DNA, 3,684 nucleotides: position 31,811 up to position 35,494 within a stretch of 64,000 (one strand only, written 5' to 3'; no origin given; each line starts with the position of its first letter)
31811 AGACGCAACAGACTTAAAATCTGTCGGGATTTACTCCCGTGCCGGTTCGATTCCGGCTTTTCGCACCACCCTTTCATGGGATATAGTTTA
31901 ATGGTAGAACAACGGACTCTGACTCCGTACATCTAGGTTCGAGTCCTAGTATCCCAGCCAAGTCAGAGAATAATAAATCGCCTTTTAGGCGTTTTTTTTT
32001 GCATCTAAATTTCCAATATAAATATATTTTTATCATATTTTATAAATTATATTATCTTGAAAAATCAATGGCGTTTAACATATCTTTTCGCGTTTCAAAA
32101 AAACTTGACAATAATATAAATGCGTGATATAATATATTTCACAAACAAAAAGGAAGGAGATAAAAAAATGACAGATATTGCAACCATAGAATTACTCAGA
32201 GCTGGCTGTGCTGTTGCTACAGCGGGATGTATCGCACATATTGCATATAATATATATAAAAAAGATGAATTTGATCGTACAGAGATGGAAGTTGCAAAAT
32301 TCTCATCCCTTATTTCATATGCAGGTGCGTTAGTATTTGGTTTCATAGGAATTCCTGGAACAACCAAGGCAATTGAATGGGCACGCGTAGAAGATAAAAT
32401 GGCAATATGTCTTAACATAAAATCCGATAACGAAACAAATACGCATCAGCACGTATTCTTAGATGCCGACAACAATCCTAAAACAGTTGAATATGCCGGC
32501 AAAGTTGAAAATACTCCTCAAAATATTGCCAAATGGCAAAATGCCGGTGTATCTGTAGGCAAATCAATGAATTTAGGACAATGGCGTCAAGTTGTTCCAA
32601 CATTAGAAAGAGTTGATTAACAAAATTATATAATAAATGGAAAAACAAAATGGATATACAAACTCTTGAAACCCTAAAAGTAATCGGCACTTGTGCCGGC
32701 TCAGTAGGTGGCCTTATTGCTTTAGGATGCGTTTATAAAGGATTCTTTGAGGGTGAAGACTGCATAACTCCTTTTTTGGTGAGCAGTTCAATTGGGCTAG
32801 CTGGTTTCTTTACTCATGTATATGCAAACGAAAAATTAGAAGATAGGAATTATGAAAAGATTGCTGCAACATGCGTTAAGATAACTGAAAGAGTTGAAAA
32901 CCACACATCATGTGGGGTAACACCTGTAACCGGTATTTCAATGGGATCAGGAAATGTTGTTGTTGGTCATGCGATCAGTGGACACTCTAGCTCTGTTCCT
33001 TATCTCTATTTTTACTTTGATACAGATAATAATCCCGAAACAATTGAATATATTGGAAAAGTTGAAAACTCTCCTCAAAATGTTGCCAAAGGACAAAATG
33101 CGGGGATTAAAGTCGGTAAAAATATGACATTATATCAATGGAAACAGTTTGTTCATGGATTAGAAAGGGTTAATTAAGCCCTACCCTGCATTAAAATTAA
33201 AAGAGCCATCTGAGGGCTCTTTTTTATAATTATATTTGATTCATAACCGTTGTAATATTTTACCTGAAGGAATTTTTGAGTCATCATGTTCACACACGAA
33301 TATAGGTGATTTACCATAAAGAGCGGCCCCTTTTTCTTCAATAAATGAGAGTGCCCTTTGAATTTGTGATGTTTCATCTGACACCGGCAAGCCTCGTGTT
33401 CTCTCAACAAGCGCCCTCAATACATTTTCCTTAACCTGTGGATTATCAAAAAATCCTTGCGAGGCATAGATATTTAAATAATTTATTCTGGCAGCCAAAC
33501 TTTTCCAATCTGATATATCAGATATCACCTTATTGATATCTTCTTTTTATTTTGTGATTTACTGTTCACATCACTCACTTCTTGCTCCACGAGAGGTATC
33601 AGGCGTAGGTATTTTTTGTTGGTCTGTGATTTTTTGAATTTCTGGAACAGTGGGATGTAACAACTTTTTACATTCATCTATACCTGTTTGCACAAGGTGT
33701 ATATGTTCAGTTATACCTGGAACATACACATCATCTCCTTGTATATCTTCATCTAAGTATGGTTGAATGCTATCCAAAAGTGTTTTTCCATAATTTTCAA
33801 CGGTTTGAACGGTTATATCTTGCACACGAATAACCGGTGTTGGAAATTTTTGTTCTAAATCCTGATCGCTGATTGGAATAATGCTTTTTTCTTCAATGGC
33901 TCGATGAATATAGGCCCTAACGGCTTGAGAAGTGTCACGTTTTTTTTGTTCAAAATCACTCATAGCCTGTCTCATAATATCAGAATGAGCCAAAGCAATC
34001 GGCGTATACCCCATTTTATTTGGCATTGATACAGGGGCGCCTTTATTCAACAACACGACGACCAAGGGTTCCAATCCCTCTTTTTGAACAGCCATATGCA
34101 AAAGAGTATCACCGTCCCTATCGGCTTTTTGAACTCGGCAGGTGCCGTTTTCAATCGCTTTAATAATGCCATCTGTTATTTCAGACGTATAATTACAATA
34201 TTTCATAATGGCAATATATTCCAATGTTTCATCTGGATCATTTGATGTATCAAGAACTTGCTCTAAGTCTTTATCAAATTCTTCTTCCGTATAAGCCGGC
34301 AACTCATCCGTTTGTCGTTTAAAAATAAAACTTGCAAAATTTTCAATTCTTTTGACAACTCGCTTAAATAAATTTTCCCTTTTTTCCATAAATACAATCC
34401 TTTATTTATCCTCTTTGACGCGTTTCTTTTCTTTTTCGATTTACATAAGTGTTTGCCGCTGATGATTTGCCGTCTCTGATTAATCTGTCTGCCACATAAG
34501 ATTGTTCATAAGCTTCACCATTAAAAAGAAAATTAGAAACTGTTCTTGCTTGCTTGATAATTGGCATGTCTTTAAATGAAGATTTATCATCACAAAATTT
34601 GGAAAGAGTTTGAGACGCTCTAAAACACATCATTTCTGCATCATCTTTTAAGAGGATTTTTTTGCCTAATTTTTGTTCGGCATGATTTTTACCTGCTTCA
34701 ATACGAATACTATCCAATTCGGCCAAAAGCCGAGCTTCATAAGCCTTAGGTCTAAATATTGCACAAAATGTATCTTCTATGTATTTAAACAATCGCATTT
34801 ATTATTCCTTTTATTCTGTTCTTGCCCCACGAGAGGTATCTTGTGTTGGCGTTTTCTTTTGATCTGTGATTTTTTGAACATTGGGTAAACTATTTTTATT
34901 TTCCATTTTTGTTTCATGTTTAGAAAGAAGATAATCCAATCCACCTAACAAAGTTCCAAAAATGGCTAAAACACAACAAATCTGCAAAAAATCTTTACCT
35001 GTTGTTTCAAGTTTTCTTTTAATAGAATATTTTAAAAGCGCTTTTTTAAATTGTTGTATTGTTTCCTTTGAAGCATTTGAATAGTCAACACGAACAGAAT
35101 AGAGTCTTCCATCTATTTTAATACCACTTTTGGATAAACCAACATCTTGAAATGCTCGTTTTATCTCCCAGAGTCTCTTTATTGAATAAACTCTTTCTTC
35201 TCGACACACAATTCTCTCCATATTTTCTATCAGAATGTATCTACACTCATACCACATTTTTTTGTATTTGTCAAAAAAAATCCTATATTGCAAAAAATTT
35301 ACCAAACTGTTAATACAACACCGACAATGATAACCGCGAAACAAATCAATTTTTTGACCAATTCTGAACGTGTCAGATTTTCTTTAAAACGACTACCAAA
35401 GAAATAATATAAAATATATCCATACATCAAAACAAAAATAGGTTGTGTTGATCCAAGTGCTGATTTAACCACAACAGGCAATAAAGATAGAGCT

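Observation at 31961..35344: Roughly 3.3-kb accessory island downstream of the tRNA-Leu(TAA)/tRNA-Gln(CTG) pair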

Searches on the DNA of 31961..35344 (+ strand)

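Call 88: search_dna_similar(query=window:31961-35344:+, collection=plasmids, mode=distant, max_rows=5)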
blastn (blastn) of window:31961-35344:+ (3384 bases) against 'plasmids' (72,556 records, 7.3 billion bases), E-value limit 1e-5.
No match.

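Call 89: search_dna_similar(query=window:31961-35344:+, collection=phages, mode=distant, max_rows=5)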
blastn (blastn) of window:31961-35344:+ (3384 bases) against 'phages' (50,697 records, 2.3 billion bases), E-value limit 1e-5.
No match.

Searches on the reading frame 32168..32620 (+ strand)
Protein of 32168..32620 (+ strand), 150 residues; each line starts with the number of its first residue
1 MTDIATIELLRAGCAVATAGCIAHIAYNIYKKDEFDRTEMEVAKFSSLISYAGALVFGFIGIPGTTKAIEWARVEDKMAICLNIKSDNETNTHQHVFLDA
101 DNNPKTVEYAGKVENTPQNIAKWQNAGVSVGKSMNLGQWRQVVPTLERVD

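Call 8: search_protein_families(library=pfam, proteins=[window:32168-32620:+], max_evalue=1)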
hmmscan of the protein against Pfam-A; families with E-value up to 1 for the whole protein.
window:32168-32620:+ (150 aa): 0 families

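Call 30: search_protein_families(library=phrogs, proteins=[window:32168-32620:+], max_evalue=1)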
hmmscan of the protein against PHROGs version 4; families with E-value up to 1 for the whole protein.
window:32168-32620:+ (150 aa): 2 families
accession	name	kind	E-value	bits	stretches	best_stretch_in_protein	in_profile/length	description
phrog_5641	-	unknown function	0.028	15.7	1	8-109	24-118/121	-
phrog_1705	-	unknown function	0.17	12.8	1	49-61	12-25/44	-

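Call 31: search_protein_families(library=ncbifam, proteins=[window:32168-32620:+], max_evalue=1)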
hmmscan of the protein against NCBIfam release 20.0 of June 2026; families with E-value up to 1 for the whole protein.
window:32168-32620:+ (150 aa): 0 families

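Call 32: search_protein_families(library=padloc, proteins=[window:32168-32620:+], max_evalue=1)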
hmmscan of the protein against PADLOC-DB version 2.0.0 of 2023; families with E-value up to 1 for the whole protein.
window:32168-32620:+ (150 aa): 0 families

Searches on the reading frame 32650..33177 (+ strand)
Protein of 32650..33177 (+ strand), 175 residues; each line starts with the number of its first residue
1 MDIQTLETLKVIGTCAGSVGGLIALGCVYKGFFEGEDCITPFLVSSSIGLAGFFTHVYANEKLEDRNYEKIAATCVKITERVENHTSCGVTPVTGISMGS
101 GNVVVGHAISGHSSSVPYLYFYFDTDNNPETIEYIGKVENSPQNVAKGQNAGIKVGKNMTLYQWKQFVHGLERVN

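Call 8: search_protein_families(library=pfam, proteins=[window:32650-33177:+], max_evalue=1)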
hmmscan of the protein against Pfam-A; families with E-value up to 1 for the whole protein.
window:32650-33177:+ (175 aa): 0 families

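Call 30: search_protein_families(library=phrogs, proteins=[window:32650-33177:+], max_evalue=1)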
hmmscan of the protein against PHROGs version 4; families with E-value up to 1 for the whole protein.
window:32650-33177:+ (175 aa): 3 families
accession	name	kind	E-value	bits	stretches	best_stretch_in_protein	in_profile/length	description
phrog_28149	-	unknown function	0.12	13.5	1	21-32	11-22/30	-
phrog_30377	-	DNA, RNA and nucleotide metabolism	0.21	12.8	1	123-155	34-66/82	HNH endonuclease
phrog_7539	-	unknown function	0.21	12.5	1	77-115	26-64/99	-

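Call 31: search_protein_families(library=ncbifam, proteins=[window:32650-33177:+], max_evalue=1)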
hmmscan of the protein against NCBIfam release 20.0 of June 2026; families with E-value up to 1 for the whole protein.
window:32650-33177:+ (175 aa): 0 families

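Call 32: search_protein_families(library=padloc, proteins=[window:32650-33177:+], max_evalue=1)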
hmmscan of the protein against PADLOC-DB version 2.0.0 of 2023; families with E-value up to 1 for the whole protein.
window:32650-33177:+ (175 aa): 0 families

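Call 58: search_solved_structures(query=A6, max_evalue=10)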
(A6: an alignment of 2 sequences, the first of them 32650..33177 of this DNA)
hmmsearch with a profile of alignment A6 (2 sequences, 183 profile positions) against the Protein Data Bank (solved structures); distinct sequences matched with E-value up to 10: 3.
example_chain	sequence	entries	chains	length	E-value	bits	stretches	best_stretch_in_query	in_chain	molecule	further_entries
7ums_1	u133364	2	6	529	1.5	11.7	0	87-160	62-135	Outer capsid protein VP5*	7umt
8ole_X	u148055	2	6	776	4.5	10.2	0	88-172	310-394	Outer capsid protein VP4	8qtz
8ygu_A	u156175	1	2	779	4.6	10.2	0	88-172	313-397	Outer capsid protein VP4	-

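Call 64: predict_structure(alignment_id=A6)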
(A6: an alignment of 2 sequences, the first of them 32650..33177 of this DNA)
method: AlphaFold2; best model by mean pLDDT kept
length: 175 residues; sequences in the alignment: 2
mean_pLDDT: 37.6   pTM: 0.24
mean pLDDT of the five models: 37.6, 36.5, 35.6, 35.3, 26.7
residues with pLDDT >= 90: 0; 70-90: 0; 50-70: 42; < 50: 133
segments of 3 or more residues with pLDDT < 50: 1-11, 55-175
pLDDT, mean of each block of 10 residues (from residue 1): 44 53 57 55 56 47 31 27 25 27 30 29 33 31 28 31 39 30
secondary structure, 60 per line:
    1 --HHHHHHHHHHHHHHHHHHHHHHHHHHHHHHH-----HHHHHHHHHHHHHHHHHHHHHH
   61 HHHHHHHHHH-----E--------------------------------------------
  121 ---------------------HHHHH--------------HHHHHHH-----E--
elements in order: H3-33 H39-70 H142-146 H161-167

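Call 67: find_related_loci(query=A6, collection=viral_contigs, flank=10000)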
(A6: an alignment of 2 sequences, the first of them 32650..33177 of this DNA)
Query A6 (175 aa) in viral_contigs; peptide patterns used: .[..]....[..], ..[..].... (x = any residue, [..] = any of these).
217 stretches matched a pattern, but none encodes a relative of the query by tblastn (E <= 1e-3).

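Call 68: find_related_loci(query=A6, collection=metagenome_contigs, flank=10000)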
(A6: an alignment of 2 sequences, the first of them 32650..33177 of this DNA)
Query A6 (175 aa) in metagenome_contigs; peptide patterns used: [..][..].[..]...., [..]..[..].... (x = any residue, [..] = any of these).
600 stretches matched a pattern (row limit reached: there are more); 2 encode a relative of the query (tblastn E <= 1e-3); 2 distinct loci.
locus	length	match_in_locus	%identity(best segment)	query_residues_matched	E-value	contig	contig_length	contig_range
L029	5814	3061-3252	75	112-175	5e-31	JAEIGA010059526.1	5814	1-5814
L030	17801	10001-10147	37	119-172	3e-8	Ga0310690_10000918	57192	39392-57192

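Call 72: search_protein_families(library=pfam, proteins=[L029:1265-2902:-, L030:9779-10168:+], max_evalue=0.01)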
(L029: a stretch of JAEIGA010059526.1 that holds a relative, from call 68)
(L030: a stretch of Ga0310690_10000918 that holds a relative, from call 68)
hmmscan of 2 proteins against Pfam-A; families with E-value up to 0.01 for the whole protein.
L029:1265-2902:- (545 aa): 0 families

L030:9779-10168:+ (129 aa): 1 family
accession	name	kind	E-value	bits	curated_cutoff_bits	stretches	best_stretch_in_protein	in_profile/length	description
PF12965.13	DUF3854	-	0.0069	16.7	23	1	27-98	25-95/130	Domain of unknown function (DUF3854)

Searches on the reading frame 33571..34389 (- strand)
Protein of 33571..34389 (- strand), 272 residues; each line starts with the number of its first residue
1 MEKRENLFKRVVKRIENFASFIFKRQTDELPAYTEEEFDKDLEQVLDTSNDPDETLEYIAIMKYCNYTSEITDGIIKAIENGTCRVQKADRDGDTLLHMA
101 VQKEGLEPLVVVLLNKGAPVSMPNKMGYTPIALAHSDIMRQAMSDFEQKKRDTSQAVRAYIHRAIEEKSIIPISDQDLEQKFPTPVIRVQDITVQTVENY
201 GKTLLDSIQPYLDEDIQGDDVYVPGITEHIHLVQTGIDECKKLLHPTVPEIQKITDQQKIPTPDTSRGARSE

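Call 8: search_protein_families(library=pfam, proteins=[window:33571-34389:-], max_evalue=1)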
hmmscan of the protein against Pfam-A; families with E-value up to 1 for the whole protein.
window:33571-34389:- (272 aa): 6 families
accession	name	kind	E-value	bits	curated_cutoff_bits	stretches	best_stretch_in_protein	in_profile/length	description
PF13857.12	Ank_5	-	0.00019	22.2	27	1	79-134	2-56/56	Ankyrin repeats (many copies)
PF00023.36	Ank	-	0.00027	21.5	21.1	1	92-125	1-33/33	Ankyrin repeat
PF12796.13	Ank_2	-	0.0012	19.8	27.3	1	84-134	20-67/90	Ankyrin repeats (3 copies)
PF13637.12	Ank_4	-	0.0019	19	22.7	0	88-103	25-40/50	Ankyrin repeats (many copies)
PF01639.22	v110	-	0.071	13.4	25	1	42-78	15-52/104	Viral family 110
PF13606.12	Ank_3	-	0.11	13.5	22.3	1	92-121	1-29/30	Ankyrin repeat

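Call 9: find_encoding_contigs(protein=window:33571-34389:-, flank=10000, max_places=6)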
Protein window:33571-34389:- (272 aa): 6 contigs read that carry it; 3 places shown.
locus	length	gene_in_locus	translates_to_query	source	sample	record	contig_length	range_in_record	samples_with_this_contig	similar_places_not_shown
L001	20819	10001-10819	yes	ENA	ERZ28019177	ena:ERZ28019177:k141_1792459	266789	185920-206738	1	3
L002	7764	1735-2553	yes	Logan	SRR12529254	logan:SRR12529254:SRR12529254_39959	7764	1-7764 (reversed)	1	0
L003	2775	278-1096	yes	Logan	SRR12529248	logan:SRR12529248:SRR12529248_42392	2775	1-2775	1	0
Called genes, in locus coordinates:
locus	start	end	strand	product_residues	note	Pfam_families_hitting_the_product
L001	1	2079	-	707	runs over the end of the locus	PF03979:Sigma70_r1_1, PF00140:Sigma70_r1_2, PF04546:Sigma70_ner, PF04542:Sigma70_r2, PF04539:Sigma70_r3, PF04545:Sigma70_r4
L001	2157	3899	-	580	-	PF01807:Zn_ribbon_DnaG, PF08275:DNAG_N, PF01751:Toprim, PF13155:Toprim_2, PF13662:Toprim_4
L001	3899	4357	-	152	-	PF09424:YqeY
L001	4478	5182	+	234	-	PF01478:Peptidase_A24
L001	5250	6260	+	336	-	PF13413:HTH_25, PF13464:RodZ_C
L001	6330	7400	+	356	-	PF03462:PCRF, PF00472:RF-1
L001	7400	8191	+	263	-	PF02384:N6_Mtase (weak), PF05175:MTS, PF13489:Methyltransf_23 (faint), PF06325:PrmA (weak), PF13847:Methyltransf_31, PF01170:UPF0020 (weak), PF13649:Methyltransf_25, PF07669:Eco57I (faint)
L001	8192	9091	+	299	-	PF00892:EamA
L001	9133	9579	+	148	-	-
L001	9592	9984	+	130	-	-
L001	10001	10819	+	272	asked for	-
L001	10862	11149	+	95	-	-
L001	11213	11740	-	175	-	-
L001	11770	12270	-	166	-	-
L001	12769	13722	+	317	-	PF05036:SPOR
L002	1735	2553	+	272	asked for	-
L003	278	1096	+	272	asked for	-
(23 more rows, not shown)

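Call 30: search_protein_families(library=phrogs, proteins=[window:33571-34389:-], max_evalue=1)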
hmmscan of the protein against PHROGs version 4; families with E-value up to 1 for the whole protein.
window:33571-34389:- (272 aa): 2 families
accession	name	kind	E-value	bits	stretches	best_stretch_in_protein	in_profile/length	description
phrog_9262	-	unknown function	3.9e-05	24.3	1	76-135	22-81/253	-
phrog_9049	-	unknown function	0.0001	19.3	1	74-149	3304-3378/4700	-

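Call 31: search_protein_families(library=ncbifam, proteins=[window:33571-34389:-], max_evalue=1)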
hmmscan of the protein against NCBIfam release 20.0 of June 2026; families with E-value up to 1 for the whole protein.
window:33571-34389:- (272 aa): 2 families
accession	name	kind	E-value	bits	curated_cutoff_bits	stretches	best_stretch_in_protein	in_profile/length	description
NF043029.1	T4SS_AnkY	equivalog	0.00042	18.9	600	1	80-144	478-541/543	Dot/Icm T4SS effector AnkY/LegA9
NF043022.1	T4SS_AnkG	equivalog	0.016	13.9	500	1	86-136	358-408/455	Dot/Icm T4SS effector AnkG/AnkZ/LegA7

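Call 32: search_protein_families(library=padloc, proteins=[window:33571-34389:-], max_evalue=1)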
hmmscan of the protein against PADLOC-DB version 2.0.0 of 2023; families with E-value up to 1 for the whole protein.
window:33571-34389:- (272 aa): 1 family
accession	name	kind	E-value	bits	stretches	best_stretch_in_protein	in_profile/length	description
PDLC04783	PDC-M72A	-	0.0045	14.3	1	85-137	255-306/392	-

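Call 59: search_solved_structures(query=window:33571-34389:-, max_evalue=1)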
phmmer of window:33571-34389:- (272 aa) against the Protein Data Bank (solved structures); distinct sequences matched with E-value up to 1: 342 (the best 60 are shown).
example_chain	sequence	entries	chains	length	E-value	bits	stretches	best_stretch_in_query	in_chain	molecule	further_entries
5le2_A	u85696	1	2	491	3.1e-26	95.4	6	76-134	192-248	DDD_D12_15_D12_15_D12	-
5leb_A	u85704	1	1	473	4.6e-25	91.6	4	73-134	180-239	DDD_D12_06_D12_06_D12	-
4rlv_A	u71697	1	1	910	7.9e-25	90.8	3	89-136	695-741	Ankyrin-1, Ankyrin-2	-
5lec_A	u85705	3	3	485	1.4e-24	90.1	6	80-134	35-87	DDD_D12_12_D12_12_D12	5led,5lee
5y4d_A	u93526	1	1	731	9.4e-22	80.8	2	83-136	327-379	Ankyrin-1,Ankyrin-2,Ankyrin-2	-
5lel_A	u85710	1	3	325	4.5e-20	75.3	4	79-136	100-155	DD_Off7_10_3G124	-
5le9_A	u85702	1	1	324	6.5e-20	74.7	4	79-135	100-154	DD_Off7_09_3G124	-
5lea_A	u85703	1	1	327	1.5e-19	73.5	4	79-153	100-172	DD_Off7_12_3G124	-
5lem_A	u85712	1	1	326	6.2e-19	71.5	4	81-134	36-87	DD_Off7_11_3G124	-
7tw3_G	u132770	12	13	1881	1.8e-17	66.7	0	73-135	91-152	Ankyrin-1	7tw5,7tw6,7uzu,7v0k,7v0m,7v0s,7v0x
5le7_A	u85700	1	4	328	2.6e-17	66.2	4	75-134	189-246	DD_D12_13_D12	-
5le8_A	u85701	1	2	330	3e-17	66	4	76-134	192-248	DD_D12_15_D12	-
5le6_A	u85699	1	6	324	1e-16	64.2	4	73-134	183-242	DD_D12_09_D12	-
5le3_A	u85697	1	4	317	1.6e-16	63.6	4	75-134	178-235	DD_D12_09_D12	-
5mak_A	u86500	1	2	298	6.5e-16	61.6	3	76-134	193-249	R7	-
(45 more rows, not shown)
